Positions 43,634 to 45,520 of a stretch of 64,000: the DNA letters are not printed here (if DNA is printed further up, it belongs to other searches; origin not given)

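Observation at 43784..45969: Secreted tyrosinase followed by a free-standing, recently duplicated copy of its own C-terminal 'lid' domain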

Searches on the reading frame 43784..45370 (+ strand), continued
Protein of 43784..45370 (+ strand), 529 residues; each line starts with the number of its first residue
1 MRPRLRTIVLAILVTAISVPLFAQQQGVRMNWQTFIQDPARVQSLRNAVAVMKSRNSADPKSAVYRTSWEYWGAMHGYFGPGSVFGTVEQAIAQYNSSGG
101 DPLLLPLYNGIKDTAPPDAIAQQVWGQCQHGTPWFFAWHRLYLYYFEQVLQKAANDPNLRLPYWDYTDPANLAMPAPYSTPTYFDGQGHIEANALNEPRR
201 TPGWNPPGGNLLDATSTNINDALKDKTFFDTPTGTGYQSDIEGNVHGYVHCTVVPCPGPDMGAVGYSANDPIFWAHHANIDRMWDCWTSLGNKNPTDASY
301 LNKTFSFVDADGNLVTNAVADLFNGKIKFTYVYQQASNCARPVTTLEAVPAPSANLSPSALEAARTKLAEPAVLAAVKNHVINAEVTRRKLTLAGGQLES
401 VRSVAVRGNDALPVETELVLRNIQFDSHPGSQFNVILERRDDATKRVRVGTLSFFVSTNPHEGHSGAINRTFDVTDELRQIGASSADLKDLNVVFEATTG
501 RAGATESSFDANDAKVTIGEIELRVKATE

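Call 16: search_solved_structures(query=window:43784-45370:+, max_evalue=0.01, show_alignments=2)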
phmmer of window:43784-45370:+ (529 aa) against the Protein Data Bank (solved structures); distinct sequences matched with E-value up to 0.01: 62 (the best 60 are shown).
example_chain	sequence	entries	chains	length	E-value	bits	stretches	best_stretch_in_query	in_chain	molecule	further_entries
8trz_A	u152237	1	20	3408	2.7e-99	336.3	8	107-293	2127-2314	Hemocyanin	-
6r83_1a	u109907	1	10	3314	1.6e-94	320.6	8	117-291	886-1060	Hemocyanin subunit 1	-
3j32_A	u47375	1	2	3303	8.3e-80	272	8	108-291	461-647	Hemocyanin isoform 1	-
4yd9_A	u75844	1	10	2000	2.5e-62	214.3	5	116-291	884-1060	hemocyanin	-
4bed_A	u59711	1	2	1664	1.7e-51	178.5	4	127-296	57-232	HEMOCYANIN KLH1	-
4bed_B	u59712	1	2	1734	3.1e-43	151.3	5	127-294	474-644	HEMOCYANIN KLH1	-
6els_A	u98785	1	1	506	1.4e-29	106.2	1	130-488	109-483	Polyphenol oxidase, chloroplastic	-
8b74_A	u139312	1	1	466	1e-25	93.5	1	47-354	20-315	Oxidoreductase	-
4yd9_B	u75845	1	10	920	7.4e-23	84.1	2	125-300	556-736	hemocyanin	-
2p3x_A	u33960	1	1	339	3.2e-22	82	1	130-334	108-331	Polyphenol oxidase, chloroplast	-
5ce9_A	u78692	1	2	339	4.8e-22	81.4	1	133-335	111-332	Polyphenol oxidase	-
6hqi_A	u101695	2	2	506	1.3e-18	70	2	257-339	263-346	Polyphenol oxidase A, chloroplastic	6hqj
9wfm_A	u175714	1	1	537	1.9e-18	69.5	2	239-374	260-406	Tyrosinase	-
4z0y_A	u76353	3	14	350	2.6e-18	69.1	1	130-332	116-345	Aurone synthase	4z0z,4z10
1bt1_A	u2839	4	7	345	6.6e-18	67.7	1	130-331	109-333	PROTEIN (CATECHOL OXIDASE)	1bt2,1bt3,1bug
4z11_A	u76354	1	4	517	6.8e-18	67.7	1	130-333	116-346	Aurone synthase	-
7xio_A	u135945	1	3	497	7.9e-17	64.2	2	231-326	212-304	Polyphenol oxidase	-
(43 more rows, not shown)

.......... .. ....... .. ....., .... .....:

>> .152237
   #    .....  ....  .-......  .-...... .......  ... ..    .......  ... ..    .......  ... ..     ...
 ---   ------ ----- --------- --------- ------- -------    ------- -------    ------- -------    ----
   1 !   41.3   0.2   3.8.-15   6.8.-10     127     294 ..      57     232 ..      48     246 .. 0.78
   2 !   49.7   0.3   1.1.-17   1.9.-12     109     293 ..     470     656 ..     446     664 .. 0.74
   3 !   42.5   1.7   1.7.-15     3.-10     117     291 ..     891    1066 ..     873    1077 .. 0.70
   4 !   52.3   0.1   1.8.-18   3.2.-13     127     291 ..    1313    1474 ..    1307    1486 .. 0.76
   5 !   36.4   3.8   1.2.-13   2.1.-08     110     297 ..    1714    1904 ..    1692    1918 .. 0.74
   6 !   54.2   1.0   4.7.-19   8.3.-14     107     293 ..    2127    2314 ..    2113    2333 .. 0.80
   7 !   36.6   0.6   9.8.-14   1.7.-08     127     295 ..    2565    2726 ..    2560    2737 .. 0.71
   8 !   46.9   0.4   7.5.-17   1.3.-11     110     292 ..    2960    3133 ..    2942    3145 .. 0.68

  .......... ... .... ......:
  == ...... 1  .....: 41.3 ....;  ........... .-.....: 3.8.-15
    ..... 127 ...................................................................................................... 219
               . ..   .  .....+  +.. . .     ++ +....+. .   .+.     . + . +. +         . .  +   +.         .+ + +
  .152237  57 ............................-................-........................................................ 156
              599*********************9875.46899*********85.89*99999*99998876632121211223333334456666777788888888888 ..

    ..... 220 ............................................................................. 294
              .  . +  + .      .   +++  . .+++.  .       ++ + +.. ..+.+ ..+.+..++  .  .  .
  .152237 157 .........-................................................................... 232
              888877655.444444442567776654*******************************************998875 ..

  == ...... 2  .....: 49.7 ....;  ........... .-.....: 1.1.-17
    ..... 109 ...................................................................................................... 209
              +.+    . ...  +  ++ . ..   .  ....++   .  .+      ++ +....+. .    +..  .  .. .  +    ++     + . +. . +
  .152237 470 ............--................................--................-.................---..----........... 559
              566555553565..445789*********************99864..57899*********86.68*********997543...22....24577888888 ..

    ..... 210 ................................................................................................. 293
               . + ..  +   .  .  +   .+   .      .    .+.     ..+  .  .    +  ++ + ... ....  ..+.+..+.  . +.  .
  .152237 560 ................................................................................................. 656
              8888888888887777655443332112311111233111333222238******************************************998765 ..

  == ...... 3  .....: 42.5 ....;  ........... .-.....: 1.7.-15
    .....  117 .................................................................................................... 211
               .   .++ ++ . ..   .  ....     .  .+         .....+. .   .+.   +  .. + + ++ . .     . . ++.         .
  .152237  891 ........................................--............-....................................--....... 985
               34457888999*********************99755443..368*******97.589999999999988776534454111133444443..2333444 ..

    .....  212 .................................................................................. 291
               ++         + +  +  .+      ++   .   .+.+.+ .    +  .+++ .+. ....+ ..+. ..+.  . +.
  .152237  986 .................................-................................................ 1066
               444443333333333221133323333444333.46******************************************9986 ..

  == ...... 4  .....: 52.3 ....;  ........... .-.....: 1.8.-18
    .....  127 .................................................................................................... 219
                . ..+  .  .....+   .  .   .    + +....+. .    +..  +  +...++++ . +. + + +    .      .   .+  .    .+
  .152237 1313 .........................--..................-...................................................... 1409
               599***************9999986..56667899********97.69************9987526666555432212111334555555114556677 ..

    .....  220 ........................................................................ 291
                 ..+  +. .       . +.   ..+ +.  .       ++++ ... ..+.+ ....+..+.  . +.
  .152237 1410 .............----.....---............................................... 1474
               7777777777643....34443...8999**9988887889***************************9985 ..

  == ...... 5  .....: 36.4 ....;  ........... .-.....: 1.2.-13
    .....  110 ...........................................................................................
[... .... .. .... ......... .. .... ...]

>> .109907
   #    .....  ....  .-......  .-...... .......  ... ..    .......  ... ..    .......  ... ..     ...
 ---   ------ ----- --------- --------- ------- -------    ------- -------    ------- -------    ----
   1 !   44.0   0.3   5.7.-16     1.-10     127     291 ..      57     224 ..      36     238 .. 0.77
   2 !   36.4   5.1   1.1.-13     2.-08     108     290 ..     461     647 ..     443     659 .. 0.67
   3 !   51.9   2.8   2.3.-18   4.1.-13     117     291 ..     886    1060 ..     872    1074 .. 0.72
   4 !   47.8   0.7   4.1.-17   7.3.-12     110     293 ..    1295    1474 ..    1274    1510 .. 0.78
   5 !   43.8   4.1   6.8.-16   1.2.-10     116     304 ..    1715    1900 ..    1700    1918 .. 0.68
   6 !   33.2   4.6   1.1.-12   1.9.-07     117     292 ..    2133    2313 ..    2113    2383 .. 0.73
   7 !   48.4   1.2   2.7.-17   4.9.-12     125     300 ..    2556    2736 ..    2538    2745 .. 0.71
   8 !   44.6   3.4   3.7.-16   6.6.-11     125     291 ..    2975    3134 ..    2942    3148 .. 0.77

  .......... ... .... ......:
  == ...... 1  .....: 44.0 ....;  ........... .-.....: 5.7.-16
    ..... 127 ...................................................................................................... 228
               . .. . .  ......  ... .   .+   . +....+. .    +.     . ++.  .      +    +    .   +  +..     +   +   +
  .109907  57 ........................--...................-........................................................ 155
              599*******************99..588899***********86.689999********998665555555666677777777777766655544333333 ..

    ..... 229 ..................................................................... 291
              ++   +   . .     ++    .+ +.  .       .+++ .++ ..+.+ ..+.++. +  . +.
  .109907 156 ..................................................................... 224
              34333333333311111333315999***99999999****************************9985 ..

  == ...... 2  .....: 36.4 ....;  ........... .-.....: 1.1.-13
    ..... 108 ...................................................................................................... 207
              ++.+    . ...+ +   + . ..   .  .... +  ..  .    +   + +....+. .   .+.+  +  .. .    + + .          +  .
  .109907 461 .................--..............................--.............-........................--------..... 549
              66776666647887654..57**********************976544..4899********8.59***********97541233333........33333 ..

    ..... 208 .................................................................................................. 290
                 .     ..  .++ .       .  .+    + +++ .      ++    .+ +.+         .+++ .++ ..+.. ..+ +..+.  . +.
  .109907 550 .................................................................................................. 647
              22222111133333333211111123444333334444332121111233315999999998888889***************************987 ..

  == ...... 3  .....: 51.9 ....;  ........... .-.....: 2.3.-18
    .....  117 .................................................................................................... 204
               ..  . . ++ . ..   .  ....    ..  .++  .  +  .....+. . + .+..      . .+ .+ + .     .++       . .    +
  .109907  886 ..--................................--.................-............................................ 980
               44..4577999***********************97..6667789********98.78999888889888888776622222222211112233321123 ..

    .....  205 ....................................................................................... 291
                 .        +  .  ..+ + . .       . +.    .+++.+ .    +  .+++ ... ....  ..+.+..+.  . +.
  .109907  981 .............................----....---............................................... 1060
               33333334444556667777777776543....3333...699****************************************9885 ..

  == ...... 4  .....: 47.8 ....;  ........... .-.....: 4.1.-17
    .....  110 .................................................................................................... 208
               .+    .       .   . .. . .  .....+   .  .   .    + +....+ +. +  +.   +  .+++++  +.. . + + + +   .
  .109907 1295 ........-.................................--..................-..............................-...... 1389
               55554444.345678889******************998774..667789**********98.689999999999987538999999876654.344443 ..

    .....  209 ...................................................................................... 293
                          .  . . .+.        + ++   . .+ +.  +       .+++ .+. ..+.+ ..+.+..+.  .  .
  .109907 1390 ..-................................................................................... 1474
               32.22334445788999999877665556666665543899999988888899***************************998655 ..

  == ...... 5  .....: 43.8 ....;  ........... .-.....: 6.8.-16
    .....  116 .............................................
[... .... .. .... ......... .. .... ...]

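Call 32: predict_structure(alignment_id=A2)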
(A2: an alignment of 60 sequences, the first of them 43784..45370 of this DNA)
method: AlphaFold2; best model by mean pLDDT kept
length: 529 residues; sequences in the alignment: 60
mean_pLDDT: 89.3   pTM: 0.87
mean pLDDT of the five models: 89.3, 88.8, 87.4, 87.3, 85.7
residues with pLDDT >= 90: 355; 70-90: 134; 50-70: 35; < 50: 5
segments of 3 or more residues with pLDDT < 50: none
pLDDT, mean of each block of 10 residues (from residue 1): 63 60 75 94 96 97 96 91 89 81 81 92 92 95 97 96 94 91 94 90 80 94 93 90 91 77 60 93 96 95 98 98 93 91 78 90 94 97 97 94 94 95 90 95 94 84 78 94 87 95 85 93 90
secondary structure, 60 per line:
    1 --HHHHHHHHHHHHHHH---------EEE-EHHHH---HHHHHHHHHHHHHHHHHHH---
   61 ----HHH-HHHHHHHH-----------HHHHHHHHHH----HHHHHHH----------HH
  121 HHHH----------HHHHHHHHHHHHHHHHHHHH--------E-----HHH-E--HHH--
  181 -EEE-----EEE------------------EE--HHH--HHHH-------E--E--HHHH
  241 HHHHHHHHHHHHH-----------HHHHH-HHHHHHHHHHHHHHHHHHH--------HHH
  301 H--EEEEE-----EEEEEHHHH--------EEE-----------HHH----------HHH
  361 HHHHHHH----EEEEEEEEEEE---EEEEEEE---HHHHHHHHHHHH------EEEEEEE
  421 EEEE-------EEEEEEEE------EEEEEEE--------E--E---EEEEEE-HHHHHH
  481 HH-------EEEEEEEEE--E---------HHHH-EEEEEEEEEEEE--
elements in order: H3-17 E27-29 H32-35 H39-57 H69-76 H88-97 H102-108 H119-124 H135-154 E182-184 E190-192 H220-223 H237-253 H265-269 H271-289 H298-301 E304-308 E314-318 H319-322 E331-333 H358-367 E372-382 E386-392 H396-407 E414-424 E432-439 E446-452 E468-473 H475-482 E490-498 H511-514 E516-527
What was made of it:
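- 43784..45373 (+): Pro-tyrosinase gene (529 aa): signal peptide, type-3 copper catalytic domain, linker and C-terminal lid. AF2 pLDDT 89.3 (call 32).
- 43784..43852 (+): Signal peptide of the tyrosinase (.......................|QQQ), Sec-type, no twin-arginine motif. Low-confidence N-terminal helix in the AF2 model (call 32).
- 44897..45370 (+): Cis lid: C-terminal beta-sandwich domain (residues 372-529). DSSP of the AF2 model (call 32).
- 44972..45013 (+): Helix insertion (residues 397-410, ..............), present in attached lids and deleted in the free paralogue. Helix H396-407 in the model (call 32).
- On Latent pro-tyrosinase with C-terminal lid (PPO1_KFDV / DUF7868-type): AF2 model pLDDT 89.3, pTM 0.87, with eight strands in residues 372-527 (call 32).
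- Checked: The extension is about 160 aa (lid residues 372-529 plus a linker of about 30 aa), not about 130 aa (call 32).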

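Call 36: fold_search(model_id=the predicted structure, library=pdb)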
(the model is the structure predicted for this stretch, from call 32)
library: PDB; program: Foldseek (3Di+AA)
matches with E <= 10: 1126; with E <= 0.001: 64
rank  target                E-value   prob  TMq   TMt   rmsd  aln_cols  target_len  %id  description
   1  8b74                  1.2e-19  1.00  0.60  0.72   7.3       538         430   22  Tyrosinase from halophilic bacterium Hahella sp. CCB MM4 (released 2023-10-11)
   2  6els                  7.0e-17  1.00  0.53  0.60   9.9       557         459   22  Structure of latent apple tyrosinase (MdPPO1) (released 2019-03-20)
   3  4z14_E                8.7e-17  1.00  0.53  0.56   9.1       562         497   18  Recombinantly expressed latent aurone synthase (polyphenol oxidase) (released 2016-06-29)
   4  4z14_B                2.5e-16  1.00  0.57  0.59   7.9       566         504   20  Recombinantly expressed latent aurone synthase (polyphenol oxidase) (released 2016-06-29)
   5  4z13_A                2.8e-16  1.00  0.53  0.55   9.4       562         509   18  Recombinantly expressed latent aurone synthase (polyphenol oxidase) co-crystallized with hexatungstotellurate(VI) and  (released 2016-03-23)
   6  4z11_D                3.0e-16  1.00  0.56  0.59   8.5       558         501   19  Latent aurone synthase (polyphenol oxidase) from natural source (released 2016-03-23)
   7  4z13_B                3.7e-16  1.00  0.54  0.57   9.1       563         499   18  Recombinantly expressed latent aurone synthase (polyphenol oxidase) co-crystallized with hexatungstotellurate(VI) and  (released 2016-03-23)
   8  4z11_A                4.3e-16  1.00  0.53  0.55   9.5       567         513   18  Latent aurone synthase (polyphenol oxidase) from natural source (released 2016-03-23)
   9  4z14_D                4.6e-16  1.00  0.56  0.58   7.8       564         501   19  Recombinantly expressed latent aurone synthase (polyphenol oxidase) (released 2016-06-29)
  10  4z11_B                4.8e-16  1.00  0.56  0.60   8.4       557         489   19  Latent aurone synthase (polyphenol oxidase) from natural source (released 2016-03-23)
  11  4z11_C                6.0e-16  1.00  0.56  0.57   8.5       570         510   18  Latent aurone synthase (polyphenol oxidase) from natural source (released 2016-03-23)
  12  6hqj                  6.0e-16  1.00  0.52  0.57   8.3       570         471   18  apo-form of polyphenol oxidase from Solanum lycopersicum (released 2019-03-20)
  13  4z12_A                6.3e-16  1.00  0.53  0.55   9.4       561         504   18  Recombinantly expressed latent aurone synthase (polyphenol oxidase) co-crystallized with hexatungstotellurate(VI) (released 2016-03-23)
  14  4z12_B                9.7e-16  1.00  0.56  0.59   8.6       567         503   19  Recombinantly expressed latent aurone synthase (polyphenol oxidase) co-crystallized with hexatungstotellurate(VI) (released 2016-03-23)
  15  4z14_H                9.7e-16  1.00  0.56  0.59   8.4       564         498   18  Recombinantly expressed latent aurone synthase (polyphenol oxidase) (released 2016-06-29)
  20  7xio_B                2.1e-15  1.00  0.55  0.65   7.5       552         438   18  Crystal structure of TYR from Ralstonia (released 2023-04-19)
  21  7xio_C                3.9e-15  1.00  0.55  0.66   7.3       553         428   18  Crystal structure of TYR from Ralstonia (released 2023-04-19)
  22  7xio_A                4.1e-15  1.00  0.55  0.66   7.2       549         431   18  Crystal structure of TYR from Ralstonia (released 2023-04-19)
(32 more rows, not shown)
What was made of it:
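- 43784..45373 (+): Foldseek best matches are latent lid-bearing PPOs 8b74, 6els, 4z11 and 7xio (call 36).
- On Latent pro-tyrosinase with C-terminal lid (PPO1_KFDV / DUF7868-type): The best Foldseek matches are latent, lid-bearing enzymes aligned over about 540-570 columns (call 36).
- Closest known: Latent bacterial and plant pro-tyrosinases/PPOs with a C-terminal lid. Same: These proteins are its best Foldseek matches (call 36).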
